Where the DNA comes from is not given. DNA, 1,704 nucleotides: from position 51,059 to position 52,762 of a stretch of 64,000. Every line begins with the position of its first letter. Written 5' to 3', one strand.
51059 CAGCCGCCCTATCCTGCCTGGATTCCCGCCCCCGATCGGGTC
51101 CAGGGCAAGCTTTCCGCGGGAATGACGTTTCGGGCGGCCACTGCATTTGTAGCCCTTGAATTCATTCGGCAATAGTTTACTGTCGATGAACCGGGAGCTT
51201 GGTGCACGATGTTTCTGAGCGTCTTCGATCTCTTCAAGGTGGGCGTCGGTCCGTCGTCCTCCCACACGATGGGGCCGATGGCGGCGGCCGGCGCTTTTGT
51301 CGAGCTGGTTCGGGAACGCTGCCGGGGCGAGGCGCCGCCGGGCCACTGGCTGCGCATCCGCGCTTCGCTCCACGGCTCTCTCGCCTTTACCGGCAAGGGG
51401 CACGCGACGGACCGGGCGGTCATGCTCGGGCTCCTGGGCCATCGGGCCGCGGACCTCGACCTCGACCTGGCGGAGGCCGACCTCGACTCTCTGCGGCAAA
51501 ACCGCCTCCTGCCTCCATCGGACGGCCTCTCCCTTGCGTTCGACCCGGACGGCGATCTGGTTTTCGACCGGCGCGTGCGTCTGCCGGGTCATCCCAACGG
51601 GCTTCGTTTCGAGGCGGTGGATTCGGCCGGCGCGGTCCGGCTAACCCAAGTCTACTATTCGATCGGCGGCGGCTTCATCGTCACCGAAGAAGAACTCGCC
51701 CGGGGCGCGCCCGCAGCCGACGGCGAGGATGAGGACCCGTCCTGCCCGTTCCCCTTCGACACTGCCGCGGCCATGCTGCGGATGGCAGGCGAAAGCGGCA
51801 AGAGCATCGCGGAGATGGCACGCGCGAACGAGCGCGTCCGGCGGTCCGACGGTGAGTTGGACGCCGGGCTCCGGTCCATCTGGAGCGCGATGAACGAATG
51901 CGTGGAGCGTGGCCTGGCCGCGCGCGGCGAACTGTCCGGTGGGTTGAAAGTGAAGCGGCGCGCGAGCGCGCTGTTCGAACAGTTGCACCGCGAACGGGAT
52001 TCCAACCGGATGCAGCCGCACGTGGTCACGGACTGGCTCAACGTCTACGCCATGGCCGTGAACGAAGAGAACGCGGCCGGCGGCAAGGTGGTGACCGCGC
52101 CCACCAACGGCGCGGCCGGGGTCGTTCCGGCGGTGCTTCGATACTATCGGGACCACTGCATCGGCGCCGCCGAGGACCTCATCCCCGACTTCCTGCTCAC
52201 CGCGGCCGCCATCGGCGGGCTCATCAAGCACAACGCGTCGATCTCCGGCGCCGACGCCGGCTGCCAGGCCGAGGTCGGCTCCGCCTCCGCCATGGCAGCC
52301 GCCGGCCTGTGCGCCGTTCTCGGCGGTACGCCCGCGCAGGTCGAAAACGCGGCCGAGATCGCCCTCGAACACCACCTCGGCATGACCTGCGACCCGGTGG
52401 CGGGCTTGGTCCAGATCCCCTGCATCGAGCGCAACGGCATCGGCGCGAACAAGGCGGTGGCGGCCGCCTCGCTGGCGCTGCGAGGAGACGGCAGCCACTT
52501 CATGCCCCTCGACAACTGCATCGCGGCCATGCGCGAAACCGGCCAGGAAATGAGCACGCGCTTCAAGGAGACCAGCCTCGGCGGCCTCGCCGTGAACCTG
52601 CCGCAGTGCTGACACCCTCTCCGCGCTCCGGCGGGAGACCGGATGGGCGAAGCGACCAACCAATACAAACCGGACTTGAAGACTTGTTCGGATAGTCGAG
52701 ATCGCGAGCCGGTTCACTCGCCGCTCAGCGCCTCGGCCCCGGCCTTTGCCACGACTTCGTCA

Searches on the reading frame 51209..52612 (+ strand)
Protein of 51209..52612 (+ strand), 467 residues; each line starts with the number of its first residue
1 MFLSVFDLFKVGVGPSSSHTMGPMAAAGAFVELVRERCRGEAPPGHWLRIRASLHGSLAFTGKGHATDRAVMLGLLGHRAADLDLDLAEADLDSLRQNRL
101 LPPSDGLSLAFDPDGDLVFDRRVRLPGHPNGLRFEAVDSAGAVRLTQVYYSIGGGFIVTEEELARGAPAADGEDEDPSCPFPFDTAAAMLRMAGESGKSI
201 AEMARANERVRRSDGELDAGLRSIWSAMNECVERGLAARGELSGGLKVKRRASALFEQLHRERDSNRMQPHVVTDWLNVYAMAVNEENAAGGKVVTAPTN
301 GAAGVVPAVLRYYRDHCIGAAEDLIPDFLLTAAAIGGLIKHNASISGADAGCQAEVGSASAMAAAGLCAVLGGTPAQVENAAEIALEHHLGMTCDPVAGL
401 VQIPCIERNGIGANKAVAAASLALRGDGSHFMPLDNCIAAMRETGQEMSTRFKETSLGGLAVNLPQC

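Call 5: search_protein_families(library=pfam, proteins=[window:51209-52612:+])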
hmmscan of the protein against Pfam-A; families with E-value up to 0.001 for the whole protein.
window:51209-52612:+ (467 aa): 2 families
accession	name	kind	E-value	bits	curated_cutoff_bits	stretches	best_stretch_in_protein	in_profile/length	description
PF03313.21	SDH_alpha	-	2.1e-84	283.7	26.4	1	196-461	2-260/260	Serine dehydratase alpha chain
PF03315.21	SDH_beta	-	1.9e-51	174.9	26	1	4-162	1-155/155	Serine dehydratase beta chain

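Call 8: find_encoding_contigs(protein=window:51209-52612:+, flank=6000, max_places=10)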
Protein window:51209-52612:+ (467 aa): 2 contigs read that carry it; 1 place shown.
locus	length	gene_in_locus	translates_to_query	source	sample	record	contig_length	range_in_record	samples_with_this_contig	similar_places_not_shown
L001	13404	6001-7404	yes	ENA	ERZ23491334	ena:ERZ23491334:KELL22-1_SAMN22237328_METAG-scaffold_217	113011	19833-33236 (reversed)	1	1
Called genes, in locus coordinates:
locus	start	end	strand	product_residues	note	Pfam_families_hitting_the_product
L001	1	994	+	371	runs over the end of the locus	PF04909:Amidohydro_2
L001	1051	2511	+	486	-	PF00682:HMGL-like, PF02436:PYC_OADA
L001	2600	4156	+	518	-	PF00342:PGI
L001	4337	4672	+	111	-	-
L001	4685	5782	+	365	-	PF06114:Peptidase_M78 (weak)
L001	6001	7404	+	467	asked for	PF03315:SDH_beta, PF03313:SDH_alpha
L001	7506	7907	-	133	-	PF03928:HbpS-like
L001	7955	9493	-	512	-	PF00501:AMP-binding, PF13193:AMP-binding_C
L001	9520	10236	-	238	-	PF01177:Asp_Glu_race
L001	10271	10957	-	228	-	-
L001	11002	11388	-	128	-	PF01850:PIN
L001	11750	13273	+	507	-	PF01425:Amidase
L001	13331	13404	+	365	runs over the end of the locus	-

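Call 10: find_related_loci(query=window:51209-52612:+, collection=genome_contigs, flank=6000)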
Query window:51209-52612:+ (467 aa) in genome_contigs; peptide patterns used: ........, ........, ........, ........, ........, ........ (x = any residue, [..] = any of these).
600 stretches matched a pattern (row limit reached: there are more); 514 encode a relative of the query (tblastn E <= 1e-3); the best 80 are kept; 80 distinct loci.
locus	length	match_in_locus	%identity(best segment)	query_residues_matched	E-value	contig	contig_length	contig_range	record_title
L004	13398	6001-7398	79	1-467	0e+0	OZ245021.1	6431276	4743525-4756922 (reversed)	MAG: Gammaproteobacteria bacterium isolate 67a87912-4c7a-4147-b5b2-fff17a58665b genome assembly, chromosome: 1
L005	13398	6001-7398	77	1-467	0e+0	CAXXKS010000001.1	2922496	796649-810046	MAG: Alphaproteobacteria bacterium isolate 9bb74b87-2c64-497b-9104-8e9834e062e5 genome assembly, contig: contig_1, whole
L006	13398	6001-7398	73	1-467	0e+0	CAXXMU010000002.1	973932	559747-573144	MAG: Alphaproteobacteria bacterium isolate 52200dbb-96b0-4271-9d33-ac17574469e2 genome assembly, contig: contig_2, whole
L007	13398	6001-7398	73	1-467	0e+0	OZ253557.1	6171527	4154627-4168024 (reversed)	MAG: Alphaproteobacteria bacterium isolate 076c979e-b32e-4df2-94ec-b05dd2327168 genome assembly, chromosome: 1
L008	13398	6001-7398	72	1-467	0e+0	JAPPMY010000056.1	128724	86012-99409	MAG: Rhodospirillales bacterium isolate RHO3_bin_58 NODE_320_length_128724_cov_27.028111, whole genome shotgun sequence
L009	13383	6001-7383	71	1-467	0e+0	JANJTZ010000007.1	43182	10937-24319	MAG: Mesorhizobium sp. isolate RX2_metabat.bin.82 RX2_k141_28282, whole genome shotgun sequence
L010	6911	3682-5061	70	1-467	0e+0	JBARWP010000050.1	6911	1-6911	MAG: Pseudaminobacter sp. isolate MFD12211_ilm_asm_bin2 k127_14247, whole genome shotgun sequence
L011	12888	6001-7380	72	1-467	0e+0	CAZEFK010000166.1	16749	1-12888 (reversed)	MAG TPA_asm: uncultured Comamonadaceae bacterium isolate SRP272529_co1_65 genome assembly, contig: NODE_5845_length_1674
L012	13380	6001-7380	69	1-467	0e+0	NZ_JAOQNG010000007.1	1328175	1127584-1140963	Azospirillum canadense strain DS2 Ga0486050_07, whole genome shotgun sequence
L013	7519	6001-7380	70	1-467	0e+0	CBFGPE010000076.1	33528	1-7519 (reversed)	MAG TPA_asm: uncultured Azospirillum sp. isolate SRR14536363_concoct_32 genome assembly, contig: ERZ27321112.535, whole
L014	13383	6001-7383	70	1-467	0e+0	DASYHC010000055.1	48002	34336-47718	MAG TPA_asm: Bosea sp. (in: a-proteobacteria) isolate SMAG_U4230 k141_2452, whole genome shotgun sequence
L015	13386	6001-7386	69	1-467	0e+0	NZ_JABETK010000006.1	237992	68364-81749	Mesorhizobium sediminum strain KCTC 42205 6, whole genome shotgun sequence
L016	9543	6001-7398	70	1-467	0e+0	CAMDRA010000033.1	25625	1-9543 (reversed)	MAG: Dongia mobilis isolate ZE-03apr19-330 genome assembly, contig: ZE-03apr19-C2171, whole genome shotgun sequence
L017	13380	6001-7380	69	1-467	0e+0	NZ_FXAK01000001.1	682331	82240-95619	Azospirillum oryzae strain A2P, whole genome shotgun sequence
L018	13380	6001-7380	69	1-467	0e+0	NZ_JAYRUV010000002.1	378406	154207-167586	MAG: Dongia sp. isolate NJ_NJASGE2bin.4 NODE_21_length_378406_cov_4.607866, whole genome shotgun sequence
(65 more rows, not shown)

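Call 30: find_homologous_proteins(query=window:51209-52612:+, max_evalue=1e-100)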
Query window:51209-52612:+ (467 aa): 7999 proteins with E <= 1e-100 among 8000 candidates; the best 120 are listed.
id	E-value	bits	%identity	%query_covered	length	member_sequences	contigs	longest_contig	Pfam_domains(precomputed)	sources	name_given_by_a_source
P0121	1.4e-296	1002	97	100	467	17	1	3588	PF03315.22,PF03313.22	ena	-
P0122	8.4e-245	831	81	100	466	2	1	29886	PF03315.22,PF03313.22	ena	-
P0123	5.9e-244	828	81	100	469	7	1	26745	PF03315.22,PF03313.22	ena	-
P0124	2.4e-243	826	80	100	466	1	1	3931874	PF03315.22,PF03313.22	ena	-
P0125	3.6e-240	816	81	100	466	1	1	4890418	PF03315.22,PF03313.22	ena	-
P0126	7.7e-239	811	79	100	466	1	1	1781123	PF03315.22,PF03313.22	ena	-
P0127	8.7e-239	811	79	100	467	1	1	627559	PF03315.22,PF03313.22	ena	-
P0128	2.5e-238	810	79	100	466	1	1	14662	PF03315.22,PF03313.22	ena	-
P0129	5.0e-238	809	79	100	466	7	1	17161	PF03315.22,PF03313.22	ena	-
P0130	3.0e-237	806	79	100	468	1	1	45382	PF03315.22,PF03313.22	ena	-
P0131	4.4e-237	805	80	100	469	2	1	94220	PF03315.22,PF03313.22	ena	-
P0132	8.1e-237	805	79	100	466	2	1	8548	PF03315.22,PF03313.22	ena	-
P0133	1.5e-236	804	79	100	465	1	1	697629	PF03315.22,PF03313.22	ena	-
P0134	1.6e-236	804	79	100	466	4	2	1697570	PF03315.22,PF03313.22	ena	-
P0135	3.8e-236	802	80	100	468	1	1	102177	PF03315.22,PF03313.22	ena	-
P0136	1.1e-235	801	78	100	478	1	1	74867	PF03315.22,PF03313.22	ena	-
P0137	1.9e-235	800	79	100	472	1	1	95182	PF03315.22,PF03313.22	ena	-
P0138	2.6e-235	800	79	100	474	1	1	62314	PF03315.22,PF03313.22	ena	-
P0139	6.2e-235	798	80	100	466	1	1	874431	PF03315.22,PF03313.22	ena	-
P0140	1.9e-234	797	80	100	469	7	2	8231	PF03315.22,PF03313.22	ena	-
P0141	2.6e-234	796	80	100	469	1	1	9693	PF03315.22,PF03313.22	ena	-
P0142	2.8e-234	796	79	100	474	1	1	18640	PF03315.22,PF03313.22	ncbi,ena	-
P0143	6.2e-234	795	79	100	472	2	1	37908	PF03315.22,PF03313.22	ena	-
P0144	8.7e-234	795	78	100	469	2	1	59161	PF03315.22,PF03313.22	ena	-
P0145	1.2e-233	794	78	100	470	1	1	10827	PF03315.22,PF03313.22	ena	-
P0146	4.9e-233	792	78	100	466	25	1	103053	PF03315.22,PF03313.22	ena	-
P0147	1.4e-232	791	78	100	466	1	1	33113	PF03315.22,PF03313.22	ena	-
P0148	1.6e-232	790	78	100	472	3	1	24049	PF03315.22,PF03313.22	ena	-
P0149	1.7e-232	790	76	100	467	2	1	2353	PF03315.22,PF03313.22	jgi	jgi:L-serine dehydratase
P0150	3.4e-232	789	78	100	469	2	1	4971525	PF03315.22,PF03313.22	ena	-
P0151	1.7e-231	787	78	100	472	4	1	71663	PF03315.22,PF03313.22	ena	-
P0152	3.3e-231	786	78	100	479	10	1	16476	PF03315.22,PF03313.22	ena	-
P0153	3.6e-231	786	78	100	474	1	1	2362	PF03315.22,PF03313.22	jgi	-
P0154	4.2e-231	786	78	100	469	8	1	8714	PF03315.22,PF03313.22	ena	-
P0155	7.4e-231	785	78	100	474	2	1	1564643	PF03315.22,PF03313.22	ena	-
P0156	1.5e-230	784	78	100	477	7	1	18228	PF03315.22,PF03313.22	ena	-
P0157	1.6e-230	784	77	100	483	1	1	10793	PF03315.22,PF03313.22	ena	-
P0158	3.8e-230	783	77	100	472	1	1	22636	PF03315.22,PF03313.22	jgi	-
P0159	4.7e-230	782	77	100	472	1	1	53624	PF03315.22,PF03313.22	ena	-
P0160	5.7e-230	782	77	100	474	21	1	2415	PF03315.22,PF03313.22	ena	-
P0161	8.3e-230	781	78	100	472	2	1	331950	PF03315.22,PF03313.22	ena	-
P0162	9.6e-230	781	78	100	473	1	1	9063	PF03315.22,PF03313.22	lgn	-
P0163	1.2e-229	781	78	100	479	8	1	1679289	PF03315.22,PF03313.22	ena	-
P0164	2.0e-229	780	77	100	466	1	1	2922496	PF03315.22,PF03313.22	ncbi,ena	-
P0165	3.1e-229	780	77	100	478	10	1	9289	PF03315.22,PF03313.22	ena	-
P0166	1.8e-228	777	77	100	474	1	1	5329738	PF03315.22,PF03313.22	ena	-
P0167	4.4e-228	776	77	100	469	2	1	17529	PF03315.22,PF03313.22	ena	-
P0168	8.1e-228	775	77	100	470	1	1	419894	PF03315.22,PF03313.22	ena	-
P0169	4.4e-227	772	73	100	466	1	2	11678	PF03315.22,PF03313.22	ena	-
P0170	1.9e-226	770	73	100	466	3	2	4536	PF03315.22,PF03313.22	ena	-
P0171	1.4e-225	767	76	100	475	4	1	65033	PF03315.22,PF03313.22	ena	-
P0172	1.0e-224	765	74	100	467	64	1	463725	PF03315.22,PF03313.22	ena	-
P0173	2.6e-224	763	74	100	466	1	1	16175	PF03315.22,PF03313.22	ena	-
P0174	5.1e-224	762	74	100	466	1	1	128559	PF03315.22,PF03313.22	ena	-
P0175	7.3e-224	762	76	100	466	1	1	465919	PF03315.22,PF03313.22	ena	-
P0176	1.2e-223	761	73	100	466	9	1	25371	PF03315.22,PF03313.22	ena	-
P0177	1.6e-222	757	74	100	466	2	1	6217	PF03315.22,PF03313.22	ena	-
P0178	1.8e-222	757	74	100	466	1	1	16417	PF03315.22,PF03313.22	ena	-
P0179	2.7e-222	757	74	100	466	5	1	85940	PF03315.22,PF03313.22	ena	-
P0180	2.9e-222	757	75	100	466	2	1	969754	PF03315.22,PF03313.22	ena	-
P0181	3.6e-222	756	74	100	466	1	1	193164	PF03315.22,PF03313.22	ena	-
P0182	3.8e-222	756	73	100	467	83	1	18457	PF03315.22,PF03313.22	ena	-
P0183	5.6e-222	756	75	100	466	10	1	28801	PF03315.22,PF03313.22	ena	-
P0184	6.7e-222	755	75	100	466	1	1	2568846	PF03315.22,PF03313.22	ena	-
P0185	1.2e-221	755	73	100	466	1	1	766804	PF03315.22,PF03313.22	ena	-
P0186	1.3e-221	754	74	100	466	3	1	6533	PF03315.22,PF03313.22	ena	-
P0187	1.9e-221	754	74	100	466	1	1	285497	PF03315.22,PF03313.22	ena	-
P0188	1.1e-220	751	73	100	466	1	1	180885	PF03315.22,PF03313.22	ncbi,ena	-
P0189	1.3e-220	751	72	100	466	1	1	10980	PF03315.22,PF03313.22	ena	-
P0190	1.3e-220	751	73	100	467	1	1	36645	PF03315.22,PF03313.22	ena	-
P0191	1.6e-220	751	73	100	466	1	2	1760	PF03315.22,PF03313.22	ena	-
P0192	3.6e-220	750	73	100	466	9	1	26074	PF03315.22,PF03313.22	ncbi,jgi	-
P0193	4.6e-220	749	73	100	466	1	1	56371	PF03315.22,PF03313.22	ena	-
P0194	4.9e-220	749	75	100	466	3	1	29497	PF03315.22,PF03313.22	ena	-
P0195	6.9e-220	749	73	100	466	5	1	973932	PF03315.22,PF03313.22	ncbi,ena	-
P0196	7.4e-220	749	73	100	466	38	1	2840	PF03315.22,PF03313.22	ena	-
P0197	7.4e-220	749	73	100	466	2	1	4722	PF03315.22,PF03313.22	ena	-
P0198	8.1e-220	749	74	100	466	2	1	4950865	PF03315.22,PF03313.22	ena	-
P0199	1.1e-219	748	73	100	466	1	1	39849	PF03315.22,PF03313.22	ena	-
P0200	1.2e-219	748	73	100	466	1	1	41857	PF03315.22,PF03313.22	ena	-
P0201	1.4e-219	748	73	100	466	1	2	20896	PF03315.22,PF03313.22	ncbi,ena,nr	ncbi:MAG: L-serine ammonia-lyase [Rhodospirillaceae bacterium]|nr:L-serine ammonia-lyase [Rhodospiri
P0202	1.9e-219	747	73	100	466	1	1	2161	PF03315.22,PF03313.22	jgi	-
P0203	2.0e-219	747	73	100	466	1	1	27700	PF03315.22,PF03313.22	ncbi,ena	-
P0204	2.2e-219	747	73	100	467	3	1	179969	PF03315.22,PF03313.22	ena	-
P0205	2.6e-219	747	73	100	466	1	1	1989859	PF03315.22,PF03313.22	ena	-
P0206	2.7e-219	747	73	100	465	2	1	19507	PF03315.22,PF03313.22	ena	-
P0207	7.0e-219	745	73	100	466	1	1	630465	PF03315.22,PF03313.22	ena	-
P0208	9.3e-219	745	72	100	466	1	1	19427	PF03315.22,PF03313.22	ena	-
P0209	1.2e-218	745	74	100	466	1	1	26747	PF03315.22,PF03313.22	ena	-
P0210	1.3e-218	745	73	100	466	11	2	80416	PF03315.22,PF03313.22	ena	-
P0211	1.4e-218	744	73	100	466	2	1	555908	PF03315.22,PF03313.22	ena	-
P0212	2.1e-218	744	73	100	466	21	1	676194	PF03315.22,PF03313.22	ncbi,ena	-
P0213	2.1e-218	744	73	100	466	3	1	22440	PF03315.22,PF03313.22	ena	-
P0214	3.0e-218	743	73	100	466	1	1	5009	PF03315.22,PF03313.22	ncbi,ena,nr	ncbi:MAG: L-serine ammonia-lyase [Rhodospirillales bacterium]|nr:L-serine ammonia-lyase [Rhodospiril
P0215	3.6e-218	743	72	100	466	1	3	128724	PF03315.22,PF03313.22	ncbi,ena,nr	ncbi:MAG: L-serine ammonia-lyase [Rhodospirillales bacterium]|nr:L-serine ammonia-lyase [Rhodospiril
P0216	3.6e-218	743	73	100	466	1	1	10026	PF03315.22,PF03313.22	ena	-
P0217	3.9e-218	743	73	100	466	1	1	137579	PF03315.22,PF03313.22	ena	-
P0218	4.6e-218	743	72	100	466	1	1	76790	PF03315.22,PF03313.22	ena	-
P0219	7.7e-218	742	73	100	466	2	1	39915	PF03315.22,PF03313.22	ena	-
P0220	8.7e-218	742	73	100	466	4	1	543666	PF03315.22,PF03313.22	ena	-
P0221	1.1e-217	742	73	100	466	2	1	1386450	PF03315.22,PF03313.22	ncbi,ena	-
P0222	1.2e-217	741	72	100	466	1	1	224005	PF03315.22,PF03313.22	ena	-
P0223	1.5e-217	741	73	100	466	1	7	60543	PF03315.22,PF03313.22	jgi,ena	-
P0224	1.6e-217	741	73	100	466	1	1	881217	PF03315.22,PF03313.22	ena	-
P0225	1.7e-217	741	73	100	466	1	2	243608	PF03315.22,PF03313.22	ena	-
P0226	1.7e-217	741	73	100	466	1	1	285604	PF03315.22,PF03313.22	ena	-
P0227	3.0e-217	740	72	100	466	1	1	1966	PF03315.22,PF03313.22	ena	-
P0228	3.0e-217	740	73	100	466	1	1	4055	PF03315.22,PF03313.22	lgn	-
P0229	3.2e-217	740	72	100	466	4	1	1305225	PF03315.22,PF03313.22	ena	-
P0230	3.5e-217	740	73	100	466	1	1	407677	PF03315.22,PF03313.22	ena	-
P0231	3.9e-217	740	73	100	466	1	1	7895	PF03315.22,PF03313.22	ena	-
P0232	6.4e-217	739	73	100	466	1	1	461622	PF03315.22,PF03313.22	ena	-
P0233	1.1e-216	738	73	100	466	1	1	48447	PF03315.22,PF03313.22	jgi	-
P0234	3.7e-216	736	72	100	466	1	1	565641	PF03315.22,PF03313.22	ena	-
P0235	6.0e-216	736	74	100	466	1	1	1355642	PF03315.22,PF03313.22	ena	-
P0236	2.2e-215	734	72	100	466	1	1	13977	PF03315.22,PF03313.22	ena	-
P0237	3.7e-215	733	73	100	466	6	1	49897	PF03315.22,PF03313.22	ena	-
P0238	5.2e-215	733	77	96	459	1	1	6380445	PF03315.22,PF03313.22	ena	-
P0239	1.5e-214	731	74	100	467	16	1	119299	PF03315.22,PF03313.22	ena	-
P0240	2.2e-213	727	72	100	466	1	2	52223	PF03315.22,PF03313.22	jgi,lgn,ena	-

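Call 44: find_encoding_contigs(protein=P0125, flank=8000, max_places=2)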
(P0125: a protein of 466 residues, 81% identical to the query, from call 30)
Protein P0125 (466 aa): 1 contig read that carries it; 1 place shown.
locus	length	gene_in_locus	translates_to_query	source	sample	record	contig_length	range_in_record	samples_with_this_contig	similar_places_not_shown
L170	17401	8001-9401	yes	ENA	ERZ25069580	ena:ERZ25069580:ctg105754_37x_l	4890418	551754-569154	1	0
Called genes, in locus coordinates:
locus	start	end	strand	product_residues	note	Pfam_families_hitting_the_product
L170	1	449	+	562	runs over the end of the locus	PF01268:FTHFS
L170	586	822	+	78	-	PF04255:DUF433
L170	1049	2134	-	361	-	PF01661:Macro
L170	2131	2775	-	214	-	PF14487:DarT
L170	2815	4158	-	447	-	PF04313:HSDR_N (weak), PF13588:HSDR_N_2 (weak), PF04851:ResIII, PF00270:DEAD (weak), PF18766:SWI2_SNF2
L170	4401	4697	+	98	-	-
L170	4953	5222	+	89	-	PF04255:DUF433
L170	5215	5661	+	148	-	PF05025:RbsD_FucU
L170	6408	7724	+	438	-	PF00512:HisKA (weak), PF02518:HATPase_c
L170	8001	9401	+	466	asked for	PF03315:SDH_beta, PF03313:SDH_alpha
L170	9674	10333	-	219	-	PF00775:Dioxygenase_C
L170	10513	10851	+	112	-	PF03992:ABM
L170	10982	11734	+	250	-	PF00378:ECH_1, PF16113:ECH_2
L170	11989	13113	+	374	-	PF00356:LacI, PF00532:Peripla_BP_1, PF13377:Peripla_BP_3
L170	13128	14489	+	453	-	PF01547:SBP_bac_1, PF13416:SBP_bac_8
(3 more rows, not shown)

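Call 45: find_encoding_contigs(protein=P0124, flank=8000, max_places=2)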
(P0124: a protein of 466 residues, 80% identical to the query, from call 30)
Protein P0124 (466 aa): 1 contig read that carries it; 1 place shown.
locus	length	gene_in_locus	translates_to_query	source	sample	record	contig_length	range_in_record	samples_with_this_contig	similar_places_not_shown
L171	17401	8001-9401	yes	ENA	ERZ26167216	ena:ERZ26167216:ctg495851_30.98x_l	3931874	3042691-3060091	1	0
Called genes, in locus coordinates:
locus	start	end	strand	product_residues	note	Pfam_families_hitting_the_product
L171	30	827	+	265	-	PF00551:Formyl_trans_N, PF02911:Formyl_trans_C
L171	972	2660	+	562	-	PF01268:FTHFS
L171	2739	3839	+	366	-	PF02463:SMC_N, PF13175:AAA_15, PF13476:AAA_23, PF13304:AAA_21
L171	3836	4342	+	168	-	-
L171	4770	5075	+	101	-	PF01381:HTH_3 (weak)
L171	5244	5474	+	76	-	PF04255:DUF433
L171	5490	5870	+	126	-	PF18480:DUF5615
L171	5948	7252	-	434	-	PF13173:AAA_14, PF13635:DUF4143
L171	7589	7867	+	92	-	-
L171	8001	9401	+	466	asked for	PF03315:SDH_beta, PF03313:SDH_alpha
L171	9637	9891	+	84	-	PF02604:PhdYeFM_antitox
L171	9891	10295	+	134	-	PF01850:PIN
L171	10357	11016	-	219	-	PF00775:Dioxygenase_C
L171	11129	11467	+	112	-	PF03992:ABM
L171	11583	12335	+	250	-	PF00378:ECH_1, PF16113:ECH_2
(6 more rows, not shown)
